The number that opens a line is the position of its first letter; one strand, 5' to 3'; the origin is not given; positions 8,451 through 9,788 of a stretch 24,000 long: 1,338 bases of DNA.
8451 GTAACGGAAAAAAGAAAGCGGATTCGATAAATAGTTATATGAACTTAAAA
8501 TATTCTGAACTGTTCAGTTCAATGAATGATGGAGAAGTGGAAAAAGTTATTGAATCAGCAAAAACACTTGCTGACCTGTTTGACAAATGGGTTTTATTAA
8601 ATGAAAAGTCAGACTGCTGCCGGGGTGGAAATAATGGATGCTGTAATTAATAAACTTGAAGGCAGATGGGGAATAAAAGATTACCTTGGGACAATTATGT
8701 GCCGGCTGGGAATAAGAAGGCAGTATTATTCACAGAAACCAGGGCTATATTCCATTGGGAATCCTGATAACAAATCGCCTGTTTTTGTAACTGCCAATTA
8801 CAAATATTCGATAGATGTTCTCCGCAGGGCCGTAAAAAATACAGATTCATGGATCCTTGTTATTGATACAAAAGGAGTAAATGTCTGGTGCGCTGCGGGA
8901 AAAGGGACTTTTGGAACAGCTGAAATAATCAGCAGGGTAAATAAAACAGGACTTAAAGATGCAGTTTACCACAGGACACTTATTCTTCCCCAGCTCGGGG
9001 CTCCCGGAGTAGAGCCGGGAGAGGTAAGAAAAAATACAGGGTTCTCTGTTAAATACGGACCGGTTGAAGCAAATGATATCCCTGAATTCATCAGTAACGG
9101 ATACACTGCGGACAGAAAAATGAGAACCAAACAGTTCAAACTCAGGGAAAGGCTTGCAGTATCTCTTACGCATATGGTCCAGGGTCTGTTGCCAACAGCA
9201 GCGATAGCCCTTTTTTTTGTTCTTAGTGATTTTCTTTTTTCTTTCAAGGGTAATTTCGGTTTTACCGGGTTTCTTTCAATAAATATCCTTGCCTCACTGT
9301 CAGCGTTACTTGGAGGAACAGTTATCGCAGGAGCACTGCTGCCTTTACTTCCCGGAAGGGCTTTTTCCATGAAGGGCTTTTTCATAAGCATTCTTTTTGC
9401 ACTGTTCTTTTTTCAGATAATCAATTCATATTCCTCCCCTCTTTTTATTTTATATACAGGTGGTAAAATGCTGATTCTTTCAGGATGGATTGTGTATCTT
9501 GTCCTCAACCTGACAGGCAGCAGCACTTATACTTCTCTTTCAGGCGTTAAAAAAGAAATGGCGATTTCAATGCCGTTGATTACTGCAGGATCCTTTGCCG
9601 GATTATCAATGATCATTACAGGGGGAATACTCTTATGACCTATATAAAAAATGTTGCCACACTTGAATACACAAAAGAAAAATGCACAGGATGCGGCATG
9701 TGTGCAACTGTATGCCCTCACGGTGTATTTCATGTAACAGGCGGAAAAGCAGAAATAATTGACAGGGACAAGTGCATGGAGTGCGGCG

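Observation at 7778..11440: Direct repeats of the tRNA-Pro 3-prime end bracket the marR-hgcAB-acr3 cassette, suggesting an integrase-less genomic islet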

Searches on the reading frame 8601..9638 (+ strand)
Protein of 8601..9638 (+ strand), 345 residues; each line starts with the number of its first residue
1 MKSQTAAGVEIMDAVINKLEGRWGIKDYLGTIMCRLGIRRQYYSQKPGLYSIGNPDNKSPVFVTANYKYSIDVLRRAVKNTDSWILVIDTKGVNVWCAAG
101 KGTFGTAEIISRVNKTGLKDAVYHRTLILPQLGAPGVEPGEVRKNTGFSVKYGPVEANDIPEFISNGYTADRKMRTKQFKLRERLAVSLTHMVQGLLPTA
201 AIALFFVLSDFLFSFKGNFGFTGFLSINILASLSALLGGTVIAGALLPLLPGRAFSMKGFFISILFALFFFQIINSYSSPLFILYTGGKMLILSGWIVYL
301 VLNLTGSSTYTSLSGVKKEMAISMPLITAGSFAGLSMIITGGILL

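Call 10: search_protein_families(library=pfam, proteins=[window:8601-9638:+])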
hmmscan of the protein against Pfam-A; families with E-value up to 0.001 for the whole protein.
window:8601-9638:+ (345 aa): 1 family
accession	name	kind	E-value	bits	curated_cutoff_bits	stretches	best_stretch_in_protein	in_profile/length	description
PF03599.22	CdhD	-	1.3e-15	57.5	24.8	1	43-163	266-386/387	CO dehydrogenase/acetyl-CoA synthase delta subunit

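Call 12: find_encoding_contigs(protein=window:8601-9638:+, flank=10000, max_places=10)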
Protein window:8601-9638:+ (345 aa): no gene with exactly this product is on record in the collection.

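Call 24: find_homologous_proteins(query=window:8601-9638:+)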
Query window:8601-9638:+ (345 aa): 7998 proteins with E <= 0.001 among 8000 candidates; the best 120 are listed.
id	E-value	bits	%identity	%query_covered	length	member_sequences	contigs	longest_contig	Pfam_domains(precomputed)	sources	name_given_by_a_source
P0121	8.5e-216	733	100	97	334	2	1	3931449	PF03599.23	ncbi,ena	-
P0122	6.2e-189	645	87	97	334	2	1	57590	PF03599.23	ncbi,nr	ncbi:MAG: acetyl-CoA synthase subunit gamma [Spirochaetales bacterium]|nr:acetyl-CoA synthase subuni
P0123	1.3e-126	440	61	97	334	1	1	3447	PF03599.23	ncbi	-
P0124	9.0e-123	428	60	97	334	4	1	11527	PF03599.23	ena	-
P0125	7.1e-116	405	58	97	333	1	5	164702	PF03599.23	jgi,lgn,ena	-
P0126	2.4e-115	403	57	97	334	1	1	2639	PF03599.23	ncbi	-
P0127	3.8e-113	396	57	97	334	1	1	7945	PF03599.23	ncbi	-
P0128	3.6e-112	393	58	95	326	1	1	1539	PF03599.23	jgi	-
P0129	9.6e-112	391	55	98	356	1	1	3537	PF03599.23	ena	-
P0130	3.8e-110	386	54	97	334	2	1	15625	PF03599.23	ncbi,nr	ncbi:MAG: hypothetical protein JEY91_04230 [Spirochaetaceae bacterium]|nr:hypothetical protein [Spir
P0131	1.4e-109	384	54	97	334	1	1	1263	PF03599.23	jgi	jgi:CO dehydrogenase/acetyl-CoA synthase delta subunit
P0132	2.0e-109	384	55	96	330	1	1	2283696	PF03599.23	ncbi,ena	-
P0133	3.5e-109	383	55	97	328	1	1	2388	PF03599.23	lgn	-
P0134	7.9e-108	378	57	92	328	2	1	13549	PF03599.23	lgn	-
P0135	4.6e-107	376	57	90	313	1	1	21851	PF03599.23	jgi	-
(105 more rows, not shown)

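Call 25: find_encoding_contigs(protein=P0121, flank=10000, max_places=5)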
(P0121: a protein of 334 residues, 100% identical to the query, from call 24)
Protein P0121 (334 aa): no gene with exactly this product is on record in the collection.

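Call 26: find_encoding_contigs(protein=P0122, flank=10000, max_places=5)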
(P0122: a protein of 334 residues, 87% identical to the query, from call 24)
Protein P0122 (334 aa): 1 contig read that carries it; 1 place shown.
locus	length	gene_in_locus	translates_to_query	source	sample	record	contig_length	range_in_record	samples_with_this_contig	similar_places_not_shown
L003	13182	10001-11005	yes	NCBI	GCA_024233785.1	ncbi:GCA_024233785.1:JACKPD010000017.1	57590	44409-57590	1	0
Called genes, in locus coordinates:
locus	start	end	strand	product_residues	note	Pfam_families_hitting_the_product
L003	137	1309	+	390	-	-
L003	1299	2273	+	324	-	PF00535:Glycos_transf_2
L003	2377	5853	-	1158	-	PF26300:PEPCK_PPi_lobe_2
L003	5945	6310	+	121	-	-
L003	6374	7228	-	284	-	PF01909:NTP_transf_2, PF18765:Polbeta, PF01934:HepT-like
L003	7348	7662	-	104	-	PF03992:ABM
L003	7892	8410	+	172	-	PF00989:PAS (faint)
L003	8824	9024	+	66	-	PF15919:HicB_lk_antitox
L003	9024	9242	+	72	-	PF07927:HicA_toxin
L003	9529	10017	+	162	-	PF01047:MarR, PF12802:MarR_2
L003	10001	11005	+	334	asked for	PF03599:CdhD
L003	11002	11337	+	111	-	PF12838:Fer4_7 (weak), PF14697:Fer4_21 (weak), PF25160:LdpA_Fe-S-bd (weak), PF00037:Fer4, PF12837:Fer4_6 (weak), PF13237:Fer4_10, PF13187:Fer4_9, PF00037:Fer4 (weak), +4 more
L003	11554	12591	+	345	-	PF13593:SBF_like (weak), PF01758:SBF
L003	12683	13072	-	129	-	PF01980:TrmO_N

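Call 48: search_protein_families(library=pfam, proteins=[L003:7892-8410:+])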
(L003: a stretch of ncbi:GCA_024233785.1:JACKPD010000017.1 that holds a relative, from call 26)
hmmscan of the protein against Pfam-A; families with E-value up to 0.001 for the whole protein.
L003:7892-8410:+ (172 aa): 3 families
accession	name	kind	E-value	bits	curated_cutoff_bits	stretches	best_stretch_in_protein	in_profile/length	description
PF00989.32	PAS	-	9e-06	26.1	22.6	1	45-84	4-43/113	PAS fold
PF13188.13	PAS_8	-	7.4e-05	22.9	21.8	1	45-92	4-48/65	PAS domain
PF13426.13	PAS_9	-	0.00021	22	27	1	53-99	2-46/103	PAS domain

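Call 50: list_cluster_members(proteins=[P0121, P0001])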
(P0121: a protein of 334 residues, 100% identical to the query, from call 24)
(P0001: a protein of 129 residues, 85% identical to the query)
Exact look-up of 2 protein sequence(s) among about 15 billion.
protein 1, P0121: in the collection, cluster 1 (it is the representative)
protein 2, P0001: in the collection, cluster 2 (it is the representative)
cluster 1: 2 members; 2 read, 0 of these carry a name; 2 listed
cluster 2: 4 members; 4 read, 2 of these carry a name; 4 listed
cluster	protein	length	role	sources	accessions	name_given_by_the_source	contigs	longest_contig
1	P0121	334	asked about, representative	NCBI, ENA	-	-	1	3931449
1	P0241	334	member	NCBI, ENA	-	-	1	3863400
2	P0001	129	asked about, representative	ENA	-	-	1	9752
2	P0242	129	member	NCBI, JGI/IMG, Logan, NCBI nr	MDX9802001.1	MAG: tRNA (N6-threonylcarbamoyladenosine(37)-N6)-methyltransferase TrmO [Spirochaetia ... | tRNA-Thr(GGU) m(6)t(6)A37 methyltransferase TsaA | tRNA (N6-threonylcarbamoyladenosine(37)-N6)-methyltransferase TrmO [Spirochaetia ...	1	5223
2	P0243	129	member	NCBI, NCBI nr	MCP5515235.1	MAG: SAM-dependent methyltransferase [Spirochaetales bacterium] | SAM-dependent methyltransferase [Spirochaetales bacterium]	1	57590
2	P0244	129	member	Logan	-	-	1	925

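Call 51: find_encoding_contigs(protein=P0241, flank=10000, max_places=5)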
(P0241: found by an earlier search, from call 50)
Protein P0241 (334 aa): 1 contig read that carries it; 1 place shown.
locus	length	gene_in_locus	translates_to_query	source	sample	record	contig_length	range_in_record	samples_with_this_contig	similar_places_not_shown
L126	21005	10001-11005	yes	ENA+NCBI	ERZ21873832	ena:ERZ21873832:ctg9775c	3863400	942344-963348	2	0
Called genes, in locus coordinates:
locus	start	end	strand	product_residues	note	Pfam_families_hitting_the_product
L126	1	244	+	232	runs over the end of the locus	PF16561:AMPK1_CBM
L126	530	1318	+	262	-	PF01073:3Beta_HSD (weak), PF01370:Epimerase, PF02719:Polysacc_synt_2 (weak), PF04321:RmlD_sub_bind (weak), PF16363:GDP_Man_Dehyd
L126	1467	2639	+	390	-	-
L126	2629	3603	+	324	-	PF00535:Glycos_transf_2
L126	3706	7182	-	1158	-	PF26300:PEPCK_PPi_lobe_2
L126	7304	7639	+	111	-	-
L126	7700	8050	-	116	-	PF01934:HepT-like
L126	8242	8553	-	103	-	PF01909:NTP_transf_2, PF18765:Polbeta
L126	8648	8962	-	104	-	PF03992:ABM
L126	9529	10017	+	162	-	PF01047:MarR, PF12802:MarR_2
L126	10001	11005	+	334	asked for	PF03599:CdhD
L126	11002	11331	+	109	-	PF12838:Fer4_7 (weak), PF00037:Fer4, PF12797:Fer4_2 (weak), PF12837:Fer4_6, PF13237:Fer4_10, PF13187:Fer4_9, PF12797:Fer4_2 (weak), PF00037:Fer4 (weak), +4 more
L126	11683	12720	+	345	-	PF13593:SBF_like (weak), PF01758:SBF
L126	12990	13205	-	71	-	-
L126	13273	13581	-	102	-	-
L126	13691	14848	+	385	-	PF14294:DUF4372, PF01609:DDE_Tnp_1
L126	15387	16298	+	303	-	PF13391:HNH_2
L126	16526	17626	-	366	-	PF01546:Peptidase_M20, PF07687:M20_dimer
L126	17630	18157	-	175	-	PF00583:Acetyltransf_1, PF13673:Acetyltransf_10, PF13508:Acetyltransf_7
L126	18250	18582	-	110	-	PF05534:HicB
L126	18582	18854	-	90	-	PF07927:HicA_toxin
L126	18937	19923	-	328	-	PF01636:APH, PF02958:EcKL (weak)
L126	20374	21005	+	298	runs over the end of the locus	PF01545:Cation_efflux, PF16916:ZT_dimer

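Call 52: find_encoding_contigs(protein=P0242, flank=10000, max_places=5)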
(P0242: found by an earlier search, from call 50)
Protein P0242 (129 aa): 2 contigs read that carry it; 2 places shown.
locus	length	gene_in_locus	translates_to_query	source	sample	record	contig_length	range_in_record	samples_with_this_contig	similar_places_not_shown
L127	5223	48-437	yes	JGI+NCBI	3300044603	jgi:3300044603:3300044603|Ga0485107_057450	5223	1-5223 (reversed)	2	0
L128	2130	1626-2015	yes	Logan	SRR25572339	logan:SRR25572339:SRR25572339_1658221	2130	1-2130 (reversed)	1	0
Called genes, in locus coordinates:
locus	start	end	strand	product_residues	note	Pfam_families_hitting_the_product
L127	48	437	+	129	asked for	PF01980:TrmO_N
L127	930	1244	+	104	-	PF03992:ABM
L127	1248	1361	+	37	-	-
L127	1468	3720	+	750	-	-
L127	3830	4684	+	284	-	PF01909:NTP_transf_2, PF18765:Polbeta, PF01934:HepT-like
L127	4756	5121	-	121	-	-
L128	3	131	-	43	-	?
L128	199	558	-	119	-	-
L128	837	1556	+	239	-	PF01209:Ubie_methyltran, PF13489:Methyltransf_23, PF02353:CMAS, PF05175:MTS, PF05401:NodS, PF13847:Methyltransf_31, PF08241:Methyltransf_11, PF08242:Methyltransf_12, +4 more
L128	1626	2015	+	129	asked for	PF01980:TrmO_N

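Call 65: find_related_loci(query=window:8634-9638:+, collection=metagenome_contigs, flank=10000)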
Query window:8634-9638:+ (334 aa) in metagenome_contigs; peptide patterns used: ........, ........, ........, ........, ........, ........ (x = any residue, [..] = any of these).
600 stretches matched a pattern (row limit reached: there are more); 516 encode a relative of the query (tblastn E <= 1e-3); the best 80 are kept; 80 distinct loci.
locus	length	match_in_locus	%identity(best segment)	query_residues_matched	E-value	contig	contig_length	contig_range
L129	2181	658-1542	48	15-317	3e-92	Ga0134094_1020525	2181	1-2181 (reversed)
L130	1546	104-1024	48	14-328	2e-93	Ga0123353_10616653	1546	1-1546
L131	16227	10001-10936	50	5-317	4e-87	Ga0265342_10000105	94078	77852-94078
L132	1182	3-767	58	72-326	2e-93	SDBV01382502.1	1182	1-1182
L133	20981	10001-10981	48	5-327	1e-85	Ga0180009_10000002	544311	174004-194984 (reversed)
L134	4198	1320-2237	47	15-328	7e-85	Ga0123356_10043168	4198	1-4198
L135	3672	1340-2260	45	14-328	7e-85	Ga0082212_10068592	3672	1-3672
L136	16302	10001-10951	44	3-327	6e-83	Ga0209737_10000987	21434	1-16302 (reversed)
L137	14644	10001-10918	46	15-328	5e-83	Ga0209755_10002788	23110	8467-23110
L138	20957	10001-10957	46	16-329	1e-82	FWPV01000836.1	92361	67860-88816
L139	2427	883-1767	49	14-316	4e-85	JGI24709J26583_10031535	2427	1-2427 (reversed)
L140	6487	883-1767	49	14-316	9e-83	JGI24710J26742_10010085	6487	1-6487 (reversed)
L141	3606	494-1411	46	15-328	5e-83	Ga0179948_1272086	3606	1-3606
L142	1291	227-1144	46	15-328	5e-88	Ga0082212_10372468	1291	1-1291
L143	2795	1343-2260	46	15-328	1e-83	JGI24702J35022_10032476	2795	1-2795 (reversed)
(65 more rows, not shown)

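Call 67: find_encoding_contigs(protein=P0124, flank=8000, max_places=3)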
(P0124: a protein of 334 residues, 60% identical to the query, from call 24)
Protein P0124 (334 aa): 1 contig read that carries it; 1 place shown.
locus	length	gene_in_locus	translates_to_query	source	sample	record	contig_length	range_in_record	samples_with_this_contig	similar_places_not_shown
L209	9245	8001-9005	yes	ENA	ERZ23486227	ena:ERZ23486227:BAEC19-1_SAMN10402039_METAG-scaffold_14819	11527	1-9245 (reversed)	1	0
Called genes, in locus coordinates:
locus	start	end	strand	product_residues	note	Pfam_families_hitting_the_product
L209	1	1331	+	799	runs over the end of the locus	PF02901:PFL-like, PF01228:Gly_radical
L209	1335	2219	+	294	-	PF13353:Fer4_12 (faint), PF12838:Fer4_7, PF13187:Fer4_9, PF13237:Fer4_10 (weak), PF14697:Fer4_21, PF00037:Fer4, PF04055:Radical_SAM, PF12837:Fer4_6 (weak), +2 more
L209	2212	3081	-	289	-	PF01370:Epimerase, PF04321:RmlD_sub_bind, PF01073:3Beta_HSD, PF02719:Polysacc_synt_2, PF16363:GDP_Man_Dehyd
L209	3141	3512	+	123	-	PF01979:Amidohydro_1 (weak)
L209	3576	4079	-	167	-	PF14602:Hexapep_2 (faint), PF25084:LbH_EIF2B (weak), PF25087:GMPPB_C (weak), PF00132:Hexapep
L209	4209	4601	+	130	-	PF01475:FUR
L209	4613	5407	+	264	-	PF09674:DUF2400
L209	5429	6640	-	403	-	PF07690:MFS_1, PF12832:MFS_1_like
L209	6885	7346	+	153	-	-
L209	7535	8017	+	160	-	PF22381:Staph_reg_Sar_Rot (weak), PF01047:MarR, PF12802:MarR_2, PF13463:HTH_27 (weak), PF22166:WHD_ArnR1 (faint)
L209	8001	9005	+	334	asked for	PF03599:CdhD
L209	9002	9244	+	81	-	?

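Call 68: find_encoding_contigs(protein=P0125, flank=8000, max_places=3)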
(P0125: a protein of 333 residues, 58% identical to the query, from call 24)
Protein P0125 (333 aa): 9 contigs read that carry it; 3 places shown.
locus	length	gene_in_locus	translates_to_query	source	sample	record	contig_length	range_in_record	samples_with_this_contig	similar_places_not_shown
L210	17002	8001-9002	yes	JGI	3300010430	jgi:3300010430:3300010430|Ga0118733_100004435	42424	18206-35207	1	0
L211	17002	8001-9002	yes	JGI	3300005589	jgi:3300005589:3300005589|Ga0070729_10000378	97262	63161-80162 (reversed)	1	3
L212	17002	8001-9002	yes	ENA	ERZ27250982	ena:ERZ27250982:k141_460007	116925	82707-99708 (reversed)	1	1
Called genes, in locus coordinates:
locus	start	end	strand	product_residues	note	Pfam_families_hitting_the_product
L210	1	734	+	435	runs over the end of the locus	PF09699:Paired_CXXCH_1 (faint), PF13435:Cytochrome_C554 (faint), PF14522:Cytochrome_C7 (faint), PF14537:Cytochrom_c3_2 (faint), PF13447:Multi-haem_cyto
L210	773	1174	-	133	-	-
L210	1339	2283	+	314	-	PF04069:OpuAC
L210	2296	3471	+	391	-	PF00528:BPD_transp_1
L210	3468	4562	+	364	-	PF00005:ABC_tran, PF13304:AAA_21 (faint), PF00571:CBS (faint)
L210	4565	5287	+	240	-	PF00528:BPD_transp_1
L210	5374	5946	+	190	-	PF02915:Rubrerythrin, PF21349:RUBY_RBDX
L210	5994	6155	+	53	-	PF00301:Rubredoxin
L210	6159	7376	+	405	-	PF00753:Lactamase_B, PF19583:ODP, PF00258:Flavodoxin_1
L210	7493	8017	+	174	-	PF01047:MarR, PF12802:MarR_2 (weak), PF13463:HTH_27 (weak)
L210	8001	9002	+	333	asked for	PF03599:CdhD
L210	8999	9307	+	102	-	PF13183:Fer4_8 (faint), PF12837:Fer4_6 (weak), PF13237:Fer4_10, PF00037:Fer4, PF12838:Fer4_7, PF13187:Fer4_9, PF12797:Fer4_2 (weak), PF00037:Fer4, +5 more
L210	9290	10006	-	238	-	PF13489:Methyltransf_23, PF02353:CMAS, PF13847:Methyltransf_31, PF08241:Methyltransf_11, PF08242:Methyltransf_12, PF13649:Methyltransf_25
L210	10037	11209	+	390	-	PF13433:Peripla_BP_5, PF13458:Peripla_BP_6, PF01094:ANF_receptor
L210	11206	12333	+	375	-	PF13433:Peripla_BP_5, PF13458:Peripla_BP_6, PF01094:ANF_receptor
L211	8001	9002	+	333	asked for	PF03599:CdhD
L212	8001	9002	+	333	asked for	PF03599:CdhD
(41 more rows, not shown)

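Call 74: search_protein_families(library=ncbifam, proteins=[window:8634-9638:+])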
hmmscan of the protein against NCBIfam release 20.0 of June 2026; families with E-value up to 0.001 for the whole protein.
window:8634-9638:+ (334 aa): 3 families
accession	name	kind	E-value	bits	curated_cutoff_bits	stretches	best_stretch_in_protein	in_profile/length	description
NF040863.1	HgcA_corrinoid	equivalog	1.4e-107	359.6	275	1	7-330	3-322/325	mercury methylation corrinoid protein HgcA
NF043039.1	HgcAB_like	equivalog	5.9e-64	216.9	285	1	28-301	10-280/350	HgcAB-like fusion protein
NF003195.0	PRK04165.1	equivalog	4.5e-22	78.6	306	1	34-155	324-445/450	acetyl-CoA decarbonylase/synthase complex subunit gamma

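Call 92: search_dna_similar(query=window:8634-9638:+, collection=plasmids, mode=protein, max_rows=10)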
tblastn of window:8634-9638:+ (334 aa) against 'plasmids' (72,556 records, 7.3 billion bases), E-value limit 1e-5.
Records with a match: 1; places in all: 1; records where one place covers at least 80% of the query: 0.
Best place of each record, by identity: <60% 1.
By first word of the organism name: Acetoanaerobium 1.
By predicted mobility (MOB-suite, as given by PLSDB): non-mobilizable 1.
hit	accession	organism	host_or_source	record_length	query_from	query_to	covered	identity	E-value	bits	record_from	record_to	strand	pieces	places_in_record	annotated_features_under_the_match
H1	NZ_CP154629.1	Acetoanaerobium noterae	cell culture,Sludge of a digestion ...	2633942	35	157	37%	27.0%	2e-6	57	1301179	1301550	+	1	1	none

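Call 93: search_dna_similar(query=window:8634-9638:+, collection=phages, mode=protein, max_rows=10)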
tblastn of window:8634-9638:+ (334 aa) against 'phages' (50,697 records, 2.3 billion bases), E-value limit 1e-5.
No match.

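Call 94: find_related_loci(query=window:8634-9638:+, collection=viral_contigs, flank=10000)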
Query window:8634-9638:+ (334 aa) in viral_contigs; peptide patterns used: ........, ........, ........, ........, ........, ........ (x = any residue, [..] = any of these).
4 stretches matched a pattern, but none encodes a relative of the query by tblastn (E <= 1e-3).
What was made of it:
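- No circular or attP form, plasmid, phage or viral contig with hgcA was found (calls 92-94).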
